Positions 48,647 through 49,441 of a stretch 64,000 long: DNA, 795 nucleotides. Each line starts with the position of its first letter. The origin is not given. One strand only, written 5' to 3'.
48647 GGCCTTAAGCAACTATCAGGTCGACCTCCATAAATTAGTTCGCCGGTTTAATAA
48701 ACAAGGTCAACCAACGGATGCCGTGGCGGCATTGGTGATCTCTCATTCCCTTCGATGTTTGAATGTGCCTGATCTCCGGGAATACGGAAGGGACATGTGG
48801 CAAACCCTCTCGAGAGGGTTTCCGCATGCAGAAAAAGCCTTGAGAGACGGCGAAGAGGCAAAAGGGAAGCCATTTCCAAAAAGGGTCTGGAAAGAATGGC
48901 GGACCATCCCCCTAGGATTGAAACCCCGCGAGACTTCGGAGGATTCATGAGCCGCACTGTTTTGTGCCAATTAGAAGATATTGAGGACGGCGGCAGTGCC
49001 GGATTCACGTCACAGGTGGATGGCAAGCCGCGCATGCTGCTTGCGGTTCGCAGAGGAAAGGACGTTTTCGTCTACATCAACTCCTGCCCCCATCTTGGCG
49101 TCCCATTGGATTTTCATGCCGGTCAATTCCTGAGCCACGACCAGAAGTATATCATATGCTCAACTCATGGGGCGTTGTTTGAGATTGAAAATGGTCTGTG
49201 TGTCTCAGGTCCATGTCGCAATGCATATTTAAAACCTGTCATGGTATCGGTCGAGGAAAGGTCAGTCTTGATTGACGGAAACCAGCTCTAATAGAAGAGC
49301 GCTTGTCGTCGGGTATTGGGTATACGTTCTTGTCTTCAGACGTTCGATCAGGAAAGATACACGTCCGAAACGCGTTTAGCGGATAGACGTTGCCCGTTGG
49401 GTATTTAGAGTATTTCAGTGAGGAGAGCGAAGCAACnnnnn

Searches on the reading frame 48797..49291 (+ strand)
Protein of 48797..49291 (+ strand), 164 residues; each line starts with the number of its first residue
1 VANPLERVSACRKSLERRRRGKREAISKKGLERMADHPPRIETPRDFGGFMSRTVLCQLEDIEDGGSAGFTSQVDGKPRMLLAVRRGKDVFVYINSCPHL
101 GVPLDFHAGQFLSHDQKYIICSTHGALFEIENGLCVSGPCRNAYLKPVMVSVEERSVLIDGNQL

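Call 60: search_protein_families(library=pfam, proteins=[window:48797-49291:+], max_evalue=0.001)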
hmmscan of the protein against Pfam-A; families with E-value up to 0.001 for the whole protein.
window:48797-49291:+ (164 aa): 1 family
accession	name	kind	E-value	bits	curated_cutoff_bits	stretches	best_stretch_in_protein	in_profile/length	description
PF00355.32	Rieske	-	2.5e-10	40.5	20.3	1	54-143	3-83/88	Rieske [2Fe-2S] domain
